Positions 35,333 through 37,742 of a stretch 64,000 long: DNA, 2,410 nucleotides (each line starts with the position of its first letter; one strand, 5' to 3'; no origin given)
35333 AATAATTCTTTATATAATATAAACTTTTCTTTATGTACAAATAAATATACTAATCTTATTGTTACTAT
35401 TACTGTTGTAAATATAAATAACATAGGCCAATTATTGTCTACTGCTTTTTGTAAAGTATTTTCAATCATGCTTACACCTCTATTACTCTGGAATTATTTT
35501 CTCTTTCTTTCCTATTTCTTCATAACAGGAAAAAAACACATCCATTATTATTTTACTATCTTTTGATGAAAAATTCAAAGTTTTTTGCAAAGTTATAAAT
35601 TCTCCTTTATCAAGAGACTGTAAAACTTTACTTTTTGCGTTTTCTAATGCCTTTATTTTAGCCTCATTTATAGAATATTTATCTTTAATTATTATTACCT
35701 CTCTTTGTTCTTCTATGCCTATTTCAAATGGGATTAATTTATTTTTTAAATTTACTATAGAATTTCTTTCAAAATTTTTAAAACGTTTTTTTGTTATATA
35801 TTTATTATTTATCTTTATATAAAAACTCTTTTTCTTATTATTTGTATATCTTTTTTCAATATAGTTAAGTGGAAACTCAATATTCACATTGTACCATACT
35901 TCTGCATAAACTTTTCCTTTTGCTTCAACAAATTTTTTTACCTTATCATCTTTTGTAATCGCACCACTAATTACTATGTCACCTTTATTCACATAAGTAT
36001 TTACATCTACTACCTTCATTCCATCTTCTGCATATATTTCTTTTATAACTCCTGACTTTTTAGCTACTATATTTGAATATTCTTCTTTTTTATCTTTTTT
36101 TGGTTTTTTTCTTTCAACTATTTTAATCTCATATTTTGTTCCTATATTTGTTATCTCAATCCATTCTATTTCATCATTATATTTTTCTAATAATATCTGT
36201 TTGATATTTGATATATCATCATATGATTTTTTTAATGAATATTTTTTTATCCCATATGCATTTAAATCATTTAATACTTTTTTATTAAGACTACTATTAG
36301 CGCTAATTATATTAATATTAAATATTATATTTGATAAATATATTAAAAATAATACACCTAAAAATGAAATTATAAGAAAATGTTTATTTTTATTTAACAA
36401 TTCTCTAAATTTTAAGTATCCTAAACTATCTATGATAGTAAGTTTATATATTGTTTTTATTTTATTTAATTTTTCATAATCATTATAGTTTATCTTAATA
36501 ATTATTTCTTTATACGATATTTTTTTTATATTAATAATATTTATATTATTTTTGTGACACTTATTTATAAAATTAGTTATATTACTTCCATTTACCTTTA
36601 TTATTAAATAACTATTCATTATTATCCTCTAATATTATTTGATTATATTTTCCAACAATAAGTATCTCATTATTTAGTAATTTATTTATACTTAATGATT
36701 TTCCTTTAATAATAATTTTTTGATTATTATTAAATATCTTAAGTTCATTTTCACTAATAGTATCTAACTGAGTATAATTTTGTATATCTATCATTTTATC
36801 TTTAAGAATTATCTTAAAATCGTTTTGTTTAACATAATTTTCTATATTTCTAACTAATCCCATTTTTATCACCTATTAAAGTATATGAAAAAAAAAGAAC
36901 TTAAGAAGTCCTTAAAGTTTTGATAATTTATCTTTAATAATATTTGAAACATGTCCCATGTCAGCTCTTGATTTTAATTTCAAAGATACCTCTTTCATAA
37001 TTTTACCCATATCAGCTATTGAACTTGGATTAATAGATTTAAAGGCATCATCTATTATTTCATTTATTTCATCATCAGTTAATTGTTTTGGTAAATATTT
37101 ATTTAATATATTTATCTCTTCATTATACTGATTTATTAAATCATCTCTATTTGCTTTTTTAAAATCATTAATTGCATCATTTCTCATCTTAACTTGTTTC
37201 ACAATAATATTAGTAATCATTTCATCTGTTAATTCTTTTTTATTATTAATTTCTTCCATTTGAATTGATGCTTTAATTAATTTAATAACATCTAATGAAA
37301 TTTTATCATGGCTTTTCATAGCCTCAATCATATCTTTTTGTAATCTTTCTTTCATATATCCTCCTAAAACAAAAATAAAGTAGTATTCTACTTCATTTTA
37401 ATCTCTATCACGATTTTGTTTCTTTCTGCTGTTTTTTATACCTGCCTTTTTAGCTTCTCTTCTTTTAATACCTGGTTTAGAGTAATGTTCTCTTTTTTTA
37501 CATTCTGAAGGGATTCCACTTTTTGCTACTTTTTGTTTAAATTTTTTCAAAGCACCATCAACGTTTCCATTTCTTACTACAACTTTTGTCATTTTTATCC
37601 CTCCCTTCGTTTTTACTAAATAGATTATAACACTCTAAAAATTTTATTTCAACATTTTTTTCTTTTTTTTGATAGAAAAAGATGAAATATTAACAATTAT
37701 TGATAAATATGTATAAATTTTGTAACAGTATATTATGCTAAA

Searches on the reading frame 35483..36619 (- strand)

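Call 7: search_protein_families(library=pfam, proteins=[window:35483-36619:-], max_evalue=0.01)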
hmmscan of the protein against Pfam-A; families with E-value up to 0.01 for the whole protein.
window:35483-36619:- (378 aa): 1 family
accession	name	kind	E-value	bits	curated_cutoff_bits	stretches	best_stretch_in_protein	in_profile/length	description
PF06898.16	YqfD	-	3.6e-80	270.1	25.2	1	2-369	4-379/379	Putative stage IV sporulation protein YqfD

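Call 8: search_protein_families(library=ncbifam, proteins=[window:35483-36619:-], max_evalue=0.01)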
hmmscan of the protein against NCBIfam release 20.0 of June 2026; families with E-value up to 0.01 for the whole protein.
window:35483-36619:- (378 aa): 1 family
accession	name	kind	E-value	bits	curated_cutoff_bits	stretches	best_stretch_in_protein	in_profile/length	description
TIGR02876.1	spore_yqfD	equivalog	1.6e-71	241.3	256.7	1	2-371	6-382/382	sporulation protein YqfD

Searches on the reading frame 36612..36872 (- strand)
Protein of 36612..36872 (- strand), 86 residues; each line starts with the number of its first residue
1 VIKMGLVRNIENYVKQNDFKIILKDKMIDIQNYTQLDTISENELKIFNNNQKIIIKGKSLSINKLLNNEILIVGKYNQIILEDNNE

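Call 7: search_protein_families(library=pfam, proteins=[window:36612-36872:-], max_evalue=0.01)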
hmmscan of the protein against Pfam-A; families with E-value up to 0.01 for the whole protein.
window:36612-36872:- (86 aa): 1 family
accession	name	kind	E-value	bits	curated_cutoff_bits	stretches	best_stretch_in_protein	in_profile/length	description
PF07873.16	YabP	-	6.4e-08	32.7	27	1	24-79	7-62/64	YabP family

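Call 8: search_protein_families(library=ncbifam, proteins=[window:36612-36872:-], max_evalue=0.01)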
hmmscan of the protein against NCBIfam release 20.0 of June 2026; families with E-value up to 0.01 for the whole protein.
window:36612-36872:- (86 aa): 1 family
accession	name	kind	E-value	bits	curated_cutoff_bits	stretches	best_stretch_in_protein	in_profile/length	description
TIGR02856.1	spore_yqfC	equivalog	7.4e-09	35.3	77.8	1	23-80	25-82/85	sporulation protein YqfC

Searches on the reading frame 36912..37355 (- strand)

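Call 7: search_protein_families(library=pfam, proteins=[window:36912-37355:-], max_evalue=0.01)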
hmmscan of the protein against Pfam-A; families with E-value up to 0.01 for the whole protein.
window:36912-37355:- (147 aa): 1 family
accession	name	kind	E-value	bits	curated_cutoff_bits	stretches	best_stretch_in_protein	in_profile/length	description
PF09424.15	YqeY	-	5.3e-46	156.7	27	1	2-144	1-143/143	Yqey-like protein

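Call 8: search_protein_families(library=ncbifam, proteins=[window:36912-37355:-], max_evalue=0.01)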
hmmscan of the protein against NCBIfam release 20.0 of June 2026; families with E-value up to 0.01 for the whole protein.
window:36912-37355:- (147 aa): 1 family
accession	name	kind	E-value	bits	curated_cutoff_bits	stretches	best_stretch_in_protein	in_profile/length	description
NF003107.0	PRK04028.1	equivalog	0.0023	16.4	456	1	23-146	501-626/630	Glu-tRNA(Gln) amidotransferase subunit GatE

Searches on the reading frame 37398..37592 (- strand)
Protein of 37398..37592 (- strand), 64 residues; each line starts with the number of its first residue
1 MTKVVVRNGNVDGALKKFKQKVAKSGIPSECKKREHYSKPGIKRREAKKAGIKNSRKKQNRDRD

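Call 7: search_protein_families(library=pfam, proteins=[window:37398-37592:-], max_evalue=0.01)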
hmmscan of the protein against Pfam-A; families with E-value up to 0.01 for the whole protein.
window:37398-37592:- (64 aa): 1 family
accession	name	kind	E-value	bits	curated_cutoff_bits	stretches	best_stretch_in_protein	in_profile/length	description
PF01165.25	Ribosomal_S21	-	1.2e-16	60.6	27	1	3-52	1-51/55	Ribosomal protein S21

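Call 8: search_protein_families(library=ncbifam, proteins=[window:37398-37592:-], max_evalue=0.01)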
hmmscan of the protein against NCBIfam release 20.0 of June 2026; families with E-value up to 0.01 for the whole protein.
window:37398-37592:- (64 aa): 1 family
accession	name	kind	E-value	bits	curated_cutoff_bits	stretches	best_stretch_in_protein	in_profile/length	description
TIGR00030.1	S21p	equivalog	1.4e-16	60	28.95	1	2-58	1-58/58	30S ribosomal protein S21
